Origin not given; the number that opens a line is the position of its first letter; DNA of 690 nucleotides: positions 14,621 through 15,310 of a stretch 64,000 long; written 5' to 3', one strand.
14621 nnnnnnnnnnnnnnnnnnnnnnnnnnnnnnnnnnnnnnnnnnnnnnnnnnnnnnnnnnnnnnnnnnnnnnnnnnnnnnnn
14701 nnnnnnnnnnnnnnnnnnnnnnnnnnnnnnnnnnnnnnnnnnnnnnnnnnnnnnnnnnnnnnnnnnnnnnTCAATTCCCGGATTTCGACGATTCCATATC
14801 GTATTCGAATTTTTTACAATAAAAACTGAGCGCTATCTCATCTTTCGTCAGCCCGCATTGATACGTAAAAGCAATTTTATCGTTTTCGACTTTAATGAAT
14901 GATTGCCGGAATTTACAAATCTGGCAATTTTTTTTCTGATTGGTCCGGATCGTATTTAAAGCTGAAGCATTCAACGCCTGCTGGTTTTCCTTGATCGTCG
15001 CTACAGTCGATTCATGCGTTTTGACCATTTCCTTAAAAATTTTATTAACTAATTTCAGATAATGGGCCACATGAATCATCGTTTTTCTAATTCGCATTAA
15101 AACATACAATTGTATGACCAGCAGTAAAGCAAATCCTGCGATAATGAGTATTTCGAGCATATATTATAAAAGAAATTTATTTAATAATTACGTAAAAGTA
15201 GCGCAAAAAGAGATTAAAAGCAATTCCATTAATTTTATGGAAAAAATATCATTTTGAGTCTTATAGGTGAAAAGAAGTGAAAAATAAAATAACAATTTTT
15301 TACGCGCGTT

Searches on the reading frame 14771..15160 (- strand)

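Call 66: search_protein_families(library=ncbifam, proteins=[window:14771-15160:-], max_evalue=0.00001)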
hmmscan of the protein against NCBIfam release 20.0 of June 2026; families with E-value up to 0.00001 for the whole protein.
window:14771-15160:- (129 aa): 0 families

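Call 83: search_protein_families(library=pfam, proteins=[window:14771-15160:-], max_evalue=0.1)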
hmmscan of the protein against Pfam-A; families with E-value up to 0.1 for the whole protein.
window:14771-15160:- (129 aa): 1 family
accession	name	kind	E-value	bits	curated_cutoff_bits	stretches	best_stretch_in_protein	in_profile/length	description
PF06103.16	DUF948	-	0.0017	18.9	37.2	1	5-64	4-64/89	Bacterial protein of unknown function (DUF948)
